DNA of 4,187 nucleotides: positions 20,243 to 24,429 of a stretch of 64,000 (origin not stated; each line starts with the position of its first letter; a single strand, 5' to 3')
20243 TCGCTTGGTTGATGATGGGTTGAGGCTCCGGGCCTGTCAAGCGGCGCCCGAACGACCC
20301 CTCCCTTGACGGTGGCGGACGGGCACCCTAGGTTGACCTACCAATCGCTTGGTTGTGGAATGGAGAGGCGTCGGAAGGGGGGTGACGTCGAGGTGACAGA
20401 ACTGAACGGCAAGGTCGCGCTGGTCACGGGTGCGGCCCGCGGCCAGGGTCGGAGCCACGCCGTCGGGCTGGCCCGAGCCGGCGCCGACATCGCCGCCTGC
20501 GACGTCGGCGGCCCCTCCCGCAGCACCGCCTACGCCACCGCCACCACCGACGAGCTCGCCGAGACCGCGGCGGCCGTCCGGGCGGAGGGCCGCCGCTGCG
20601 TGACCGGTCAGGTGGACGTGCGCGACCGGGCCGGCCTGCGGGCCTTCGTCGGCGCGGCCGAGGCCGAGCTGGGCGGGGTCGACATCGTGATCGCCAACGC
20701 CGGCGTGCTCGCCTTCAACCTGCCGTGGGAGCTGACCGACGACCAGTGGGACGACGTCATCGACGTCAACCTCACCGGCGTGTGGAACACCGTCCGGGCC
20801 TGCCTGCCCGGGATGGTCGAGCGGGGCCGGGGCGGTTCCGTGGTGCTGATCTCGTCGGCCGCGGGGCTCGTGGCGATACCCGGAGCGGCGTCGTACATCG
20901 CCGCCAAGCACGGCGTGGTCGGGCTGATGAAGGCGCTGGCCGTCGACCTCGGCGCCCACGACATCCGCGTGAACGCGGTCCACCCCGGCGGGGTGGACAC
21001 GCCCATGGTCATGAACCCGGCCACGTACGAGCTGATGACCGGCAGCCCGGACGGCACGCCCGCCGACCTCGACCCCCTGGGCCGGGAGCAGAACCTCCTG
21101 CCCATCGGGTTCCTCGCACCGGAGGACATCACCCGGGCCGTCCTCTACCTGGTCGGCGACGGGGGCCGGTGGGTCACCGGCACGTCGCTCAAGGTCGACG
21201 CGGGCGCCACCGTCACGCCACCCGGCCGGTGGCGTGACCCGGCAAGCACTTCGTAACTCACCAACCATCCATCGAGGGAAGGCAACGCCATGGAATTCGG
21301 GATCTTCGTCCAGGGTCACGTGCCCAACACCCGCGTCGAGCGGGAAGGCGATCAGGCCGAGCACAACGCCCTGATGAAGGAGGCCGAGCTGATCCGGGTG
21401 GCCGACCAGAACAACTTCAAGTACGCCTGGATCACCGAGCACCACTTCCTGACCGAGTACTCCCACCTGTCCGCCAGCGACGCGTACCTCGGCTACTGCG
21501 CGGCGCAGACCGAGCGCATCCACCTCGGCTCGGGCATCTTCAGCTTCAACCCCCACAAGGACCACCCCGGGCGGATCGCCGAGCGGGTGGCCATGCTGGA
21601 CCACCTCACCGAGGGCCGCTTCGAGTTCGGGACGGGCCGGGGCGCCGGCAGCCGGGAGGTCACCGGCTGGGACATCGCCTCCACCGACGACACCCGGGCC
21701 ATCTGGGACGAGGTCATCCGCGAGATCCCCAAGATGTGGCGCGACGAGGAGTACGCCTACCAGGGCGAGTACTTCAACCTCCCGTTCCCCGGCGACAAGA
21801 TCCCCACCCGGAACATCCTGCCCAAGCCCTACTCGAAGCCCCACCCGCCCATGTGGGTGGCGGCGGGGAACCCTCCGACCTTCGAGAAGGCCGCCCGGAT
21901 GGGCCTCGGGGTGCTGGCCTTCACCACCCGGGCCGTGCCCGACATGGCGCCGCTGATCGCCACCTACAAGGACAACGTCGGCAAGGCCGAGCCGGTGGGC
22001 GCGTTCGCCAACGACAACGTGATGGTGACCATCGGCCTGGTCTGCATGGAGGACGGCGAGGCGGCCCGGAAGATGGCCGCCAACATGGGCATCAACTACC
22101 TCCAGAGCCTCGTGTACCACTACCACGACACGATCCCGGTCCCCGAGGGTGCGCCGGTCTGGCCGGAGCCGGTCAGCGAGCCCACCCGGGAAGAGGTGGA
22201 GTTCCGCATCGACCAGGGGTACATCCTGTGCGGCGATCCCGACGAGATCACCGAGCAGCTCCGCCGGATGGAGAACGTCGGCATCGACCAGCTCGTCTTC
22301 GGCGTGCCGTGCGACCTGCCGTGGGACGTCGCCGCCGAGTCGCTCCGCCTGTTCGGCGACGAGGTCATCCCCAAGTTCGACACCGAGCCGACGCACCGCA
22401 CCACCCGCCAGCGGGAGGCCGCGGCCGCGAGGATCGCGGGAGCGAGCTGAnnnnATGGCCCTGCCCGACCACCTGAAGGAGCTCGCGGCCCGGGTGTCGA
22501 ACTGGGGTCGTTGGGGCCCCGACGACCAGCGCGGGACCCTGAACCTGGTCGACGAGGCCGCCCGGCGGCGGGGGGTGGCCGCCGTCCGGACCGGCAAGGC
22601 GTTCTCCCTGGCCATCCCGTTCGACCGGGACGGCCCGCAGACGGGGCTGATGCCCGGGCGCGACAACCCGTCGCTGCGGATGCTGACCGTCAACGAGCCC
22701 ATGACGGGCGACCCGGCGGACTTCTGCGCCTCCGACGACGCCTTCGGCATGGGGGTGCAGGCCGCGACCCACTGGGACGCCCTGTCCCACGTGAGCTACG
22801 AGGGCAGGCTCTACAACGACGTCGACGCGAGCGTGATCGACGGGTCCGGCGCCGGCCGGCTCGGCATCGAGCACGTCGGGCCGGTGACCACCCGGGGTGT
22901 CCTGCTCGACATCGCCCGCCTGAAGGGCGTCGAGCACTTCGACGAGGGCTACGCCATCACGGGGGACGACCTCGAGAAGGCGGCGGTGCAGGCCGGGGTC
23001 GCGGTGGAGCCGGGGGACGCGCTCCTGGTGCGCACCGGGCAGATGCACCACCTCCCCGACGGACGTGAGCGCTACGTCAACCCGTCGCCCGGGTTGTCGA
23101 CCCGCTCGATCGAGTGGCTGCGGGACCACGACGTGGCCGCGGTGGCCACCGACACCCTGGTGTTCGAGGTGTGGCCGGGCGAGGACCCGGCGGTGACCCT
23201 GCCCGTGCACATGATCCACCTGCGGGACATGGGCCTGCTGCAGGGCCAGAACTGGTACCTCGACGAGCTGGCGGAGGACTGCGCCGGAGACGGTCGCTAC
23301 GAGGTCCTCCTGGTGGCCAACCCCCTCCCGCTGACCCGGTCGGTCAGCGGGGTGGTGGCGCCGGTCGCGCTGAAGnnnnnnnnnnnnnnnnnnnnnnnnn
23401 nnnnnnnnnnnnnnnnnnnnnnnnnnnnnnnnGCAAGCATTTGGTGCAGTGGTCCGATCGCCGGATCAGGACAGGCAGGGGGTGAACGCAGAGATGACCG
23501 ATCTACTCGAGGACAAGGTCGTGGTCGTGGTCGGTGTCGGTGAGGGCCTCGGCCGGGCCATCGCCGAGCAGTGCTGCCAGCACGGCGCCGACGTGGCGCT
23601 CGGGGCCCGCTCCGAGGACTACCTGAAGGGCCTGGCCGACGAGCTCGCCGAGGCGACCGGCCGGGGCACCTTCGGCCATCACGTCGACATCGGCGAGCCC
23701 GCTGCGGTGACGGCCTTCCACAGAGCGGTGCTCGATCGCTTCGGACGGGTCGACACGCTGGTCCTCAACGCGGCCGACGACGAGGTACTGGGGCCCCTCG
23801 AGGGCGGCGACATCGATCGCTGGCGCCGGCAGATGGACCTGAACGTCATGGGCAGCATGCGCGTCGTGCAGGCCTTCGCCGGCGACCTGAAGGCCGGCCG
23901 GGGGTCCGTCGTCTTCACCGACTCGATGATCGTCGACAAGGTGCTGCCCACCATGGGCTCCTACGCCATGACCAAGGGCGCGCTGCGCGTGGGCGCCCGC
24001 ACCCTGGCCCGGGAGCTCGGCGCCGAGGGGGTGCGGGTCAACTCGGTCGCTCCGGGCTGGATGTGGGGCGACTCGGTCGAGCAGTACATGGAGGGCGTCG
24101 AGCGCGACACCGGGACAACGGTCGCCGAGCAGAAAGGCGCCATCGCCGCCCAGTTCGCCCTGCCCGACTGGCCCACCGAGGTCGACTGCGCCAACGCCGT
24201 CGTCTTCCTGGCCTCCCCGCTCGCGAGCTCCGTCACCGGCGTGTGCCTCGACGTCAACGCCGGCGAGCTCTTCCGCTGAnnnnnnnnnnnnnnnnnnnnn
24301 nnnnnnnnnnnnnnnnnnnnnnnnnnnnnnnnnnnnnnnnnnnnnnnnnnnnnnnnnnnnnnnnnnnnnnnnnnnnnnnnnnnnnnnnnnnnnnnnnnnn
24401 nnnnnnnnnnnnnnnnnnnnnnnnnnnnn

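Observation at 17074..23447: An exact 14-nt operator-like motif upstream of three transcription units (plus one degenerate copy) defines a putative regulon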

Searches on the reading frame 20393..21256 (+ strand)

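Call 12: search_protein_families(library=ncbifam, proteins=[window:20393-21256:+])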
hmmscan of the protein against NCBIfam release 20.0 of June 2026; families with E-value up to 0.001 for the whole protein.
window:20393-21256:+ (287 aa): 220 families (the best 25 are shown)
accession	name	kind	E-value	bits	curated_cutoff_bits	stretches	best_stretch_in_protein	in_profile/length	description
TIGR03971.1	SDR_subfam_1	subfamily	2.5e-107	358.2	300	1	4-274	1-270/271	mycofactocin-coupled SDR family oxidoreductase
NF009467.0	PRK12826.1-3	subfamily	1.5e-94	316.2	269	1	2-273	4-271/274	SDR family mycofactocin-dependent oxidoreductase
TIGR04504.1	SDR_subfam_2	subfamily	3.1e-54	184.4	250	1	7-273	2-259/260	mycofactocin-coupled SDR family oxidoreductase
NF040490.1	SDR_subfam_3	subfamily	8.4e-54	182.8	385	1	4-275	2-266/268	mycofactocin-coupled SDR family oxidoreductase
NF009466.0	PRK12826.1-2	subfamily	7.8e-52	176.2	222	1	7-273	4-245/248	3-oxoacyl-ACP reductase FabG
NF005469.0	PRK07063.1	equivalog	2.1e-50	171.7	306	1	2-273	3-255/260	SDR family oxidoreductase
NF004198.0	PRK05653.1-3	equivalog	3.6e-50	170.7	296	1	2-273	3-247/248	3-oxoacyl-ACP reductase FabG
NF005559.1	PRK07231.1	subfamily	3e-48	164.5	215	1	4-274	2-249/249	glucose 1-dehydrogenase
NF004791.0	PRK06138.1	equivalog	3.5e-48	164.1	312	1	3-274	2-251/252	SDR family oxidoreductase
TIGR01963.1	PHB_DH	subfamily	8.6e-48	162.8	307.05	1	7-208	2-190/255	3-hydroxybutyrate dehydrogenase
NF009093.0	PRK12429.1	subfamily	1.2e-47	162.4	258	1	3-273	2-257/259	3-hydroxybutyrate dehydrogenase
NF006080.0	PRK08226.1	equivalog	5.9e-47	160.3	356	1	1-274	1-255/263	SDR family oxidoreductase UcpA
NF004818.0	PRK06172.1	equivalog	2.7e-46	158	336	1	2-273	3-251/253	SDR family oxidoreductase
TIGR01830.1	3oxo_ACP_reduc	equivalog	5.2e-46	157.3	297.75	1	9-271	1-237/239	3-oxoacyl-[acyl-carrier-protein] reductase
NF005681.0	PRK07478.1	subfamily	8.6e-46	156.4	267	1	1-275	1-252/254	SDR family oxidoreductase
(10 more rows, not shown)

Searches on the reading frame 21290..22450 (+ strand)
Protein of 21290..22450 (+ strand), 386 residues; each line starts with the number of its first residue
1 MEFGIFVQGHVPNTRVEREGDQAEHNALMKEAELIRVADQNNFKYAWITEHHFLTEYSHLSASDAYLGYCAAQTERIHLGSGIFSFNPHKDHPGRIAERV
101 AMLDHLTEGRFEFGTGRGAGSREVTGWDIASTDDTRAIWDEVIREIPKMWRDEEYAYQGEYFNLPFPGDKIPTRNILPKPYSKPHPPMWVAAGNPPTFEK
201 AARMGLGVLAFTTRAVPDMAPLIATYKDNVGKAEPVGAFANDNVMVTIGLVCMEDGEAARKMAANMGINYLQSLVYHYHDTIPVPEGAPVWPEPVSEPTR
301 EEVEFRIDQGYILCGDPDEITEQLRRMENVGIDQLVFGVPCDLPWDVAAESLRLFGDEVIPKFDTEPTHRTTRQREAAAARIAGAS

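Call 12: search_protein_families(library=ncbifam, proteins=[window:21290-22450:+])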
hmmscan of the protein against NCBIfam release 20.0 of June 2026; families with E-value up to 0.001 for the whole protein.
window:21290-22450:+ (386 aa): 26 families (the best 25 are shown)
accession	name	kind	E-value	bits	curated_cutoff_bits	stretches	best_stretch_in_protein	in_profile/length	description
TIGR03558.1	oxido_grp_1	subfamily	1.4e-29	103.3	166.95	1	21-337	12-305/325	MsnO8 family LLM class oxidoreductase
TIGR03619.1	F420_Rv2161c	subfamily_domain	3e-25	89.2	166.9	1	33-233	2-205/247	TIGR03619 family F420-dependent LLM class oxidoreductase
TIGR04020.1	seco_metab_LLM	subfamily_domain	1.4e-24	86.9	244.45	1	24-336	17-318/341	MupA/Atu3671 family FMN-dependent luciferase-like monooxygenase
NF002619.0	PRK02271.1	equivalog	2.8e-20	72.9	276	1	30-212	15-178/329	5,10-methylenetetrahydromethanopterin reductase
TIGR04027.1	LLM_KPN_01858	hypoth_equivalog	8.7e-19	67.6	412.9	1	15-158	8-146/326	putative FMN-dependent luciferase-like monooxygenase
TIGR03560.1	F420_Rv1855c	subfamily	3.5e-18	66.2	231.4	1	28-203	12-186/227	TIGR03560 family F420-dependent LLM class oxidoreductase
TIGR03858.1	LLM_2I7G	subfamily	3.5e-18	65.7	462.25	1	14-362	10-335/337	Atu2307/SP_0267 family LLM class monooxygenase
TIGR03555.1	F420_mer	equivalog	3e-17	63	348.7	1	29-211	12-176/325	5,10-methylenetetrahydromethanopterin reductase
NF007802.0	PRK10508.1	equivalog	1.5e-16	60.4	540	1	23-270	21-246/335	luciferase-like monooxygenase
TIGR03559.1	F420_Rv3520c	subfamily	7.9e-16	58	335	1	61-262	38-238/325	LLM class F420-dependent oxidoreductase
TIGR04021.1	LLM_DMSO2_sfnG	equivalog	1.1e-14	54.6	382.95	1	25-194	24-185/350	dimethylsulfone monooxygenase SfnG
TIGR04036.1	LLM_CE1758_fam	subfamily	1.5e-14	53.6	479.1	1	1-369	1-337/355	CE1758 family FMN-dependent luciferase-like monooxygenase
TIGR03557.1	F420_G6P_family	subfamily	1.3e-13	50.8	210.4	1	35-336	19-291/316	TIGR03557 family F420-dependent LLM class oxidoreductase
NF052254.1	luciferase_Alph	exception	1.6e-12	47.3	600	1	25-210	17-192/354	luciferase subunit alpha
NF052255.1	luciferase_Beta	exception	4.1e-11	42.5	500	1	1-209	1-193/325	luciferase subunit beta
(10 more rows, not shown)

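Call 40: search_protein_families(library=pfam, proteins=[window:21290-22447:+], max_evalue=0.00001)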
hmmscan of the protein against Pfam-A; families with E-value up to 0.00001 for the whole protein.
window:21290-22447:+ (386 aa): 1 family
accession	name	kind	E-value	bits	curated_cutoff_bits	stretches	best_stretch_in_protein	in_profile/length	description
PF00296.26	Bac_luciferase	-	1.6e-43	149.7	27.9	1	1-334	1-314/314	Luciferase-like monooxygenase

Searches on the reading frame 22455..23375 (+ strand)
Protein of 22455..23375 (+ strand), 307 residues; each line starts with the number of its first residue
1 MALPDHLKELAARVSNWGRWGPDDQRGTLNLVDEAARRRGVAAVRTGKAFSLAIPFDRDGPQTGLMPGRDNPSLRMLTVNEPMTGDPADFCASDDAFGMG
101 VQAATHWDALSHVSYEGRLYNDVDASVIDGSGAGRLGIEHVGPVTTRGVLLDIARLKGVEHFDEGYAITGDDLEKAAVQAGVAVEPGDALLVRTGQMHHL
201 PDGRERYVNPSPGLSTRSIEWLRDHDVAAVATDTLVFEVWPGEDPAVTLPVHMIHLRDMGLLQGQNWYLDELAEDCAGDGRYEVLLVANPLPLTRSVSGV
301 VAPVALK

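Call 40: search_protein_families(library=pfam, proteins=[window:22455-23375:+], max_evalue=0.00001)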
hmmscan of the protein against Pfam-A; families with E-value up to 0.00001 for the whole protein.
window:22455-23375:+ (307 aa): 1 family
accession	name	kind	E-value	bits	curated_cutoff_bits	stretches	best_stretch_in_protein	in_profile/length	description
PF04199.19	Cyclase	-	6e-22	78.8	23.1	1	72-238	17-141/142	Putative cyclase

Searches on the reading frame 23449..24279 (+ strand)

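Call 12: search_protein_families(library=ncbifam, proteins=[window:23449-24279:+])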
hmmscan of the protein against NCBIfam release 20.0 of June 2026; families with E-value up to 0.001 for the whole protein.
window:23449-24279:+ (276 aa): 226 families (the best 25 are shown)
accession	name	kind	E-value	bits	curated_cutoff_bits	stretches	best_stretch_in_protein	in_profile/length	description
NF005909.0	PRK07890.1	subfamily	3.7e-84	282.1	258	1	17-275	2-259/260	short chain dehydrogenase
NF005559.1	PRK07231.1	subfamily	3.5e-45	154.4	215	1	20-273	2-247/249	glucose 1-dehydrogenase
TIGR03971.1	SDR_subfam_1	subfamily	2.6e-37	128.6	300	1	20-274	1-269/271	mycofactocin-coupled SDR family oxidoreductase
NF052558.1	MBtsdlDhBudC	equivalog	6.9e-36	124.1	270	1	21-272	2-240/250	meso-2,3-butanediol dehydrogenase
NF004791.0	PRK06138.1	equivalog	1.3e-35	122.9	312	1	20-273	3-249/252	SDR family oxidoreductase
NF009466.0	PRK12826.1-2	subfamily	3.4e-35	121.7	222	1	22-273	3-244/248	3-oxoacyl-ACP reductase FabG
NF005681.0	PRK07478.1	subfamily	4.2e-34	118.1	267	1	19-272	3-248/254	SDR family oxidoreductase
NF005468.0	PRK07062.1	equivalog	5.9e-34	117.8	266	1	19-272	5-260/265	SDR family oxidoreductase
NF005752.0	PRK07576.1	subfamily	1.1e-32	113.4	321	1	18-273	6-250/271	SDR family oxidoreductase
NF005067.0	PRK06484.1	equivalog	1.2e-32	113.2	713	1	21-272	272-510/524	short chain dehydrogenase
NF005095.0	PRK06523.1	subfamily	1.3e-32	113.4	231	1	17-273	5-257/261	oxidoreductase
NF009468.0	PRK12826.1-4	equivalog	4.9e-32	111.6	318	1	17-274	2-248/256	SDR family oxidoreductase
NF004528.0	PRK05875.1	equivalog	8.2e-32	110.7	334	1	17-276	5-257/280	SDR family oxidoreductase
NF047923.1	pyridox_DH_SDR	equivalog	1.1e-31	110.3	325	1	21-273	2-240/243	pyridoxal 4-dehydrogenase, SDR-type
NF006121.0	PRK08265.1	subfamily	1.2e-31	110.2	294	1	18-272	3-244/263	short chain dehydrogenase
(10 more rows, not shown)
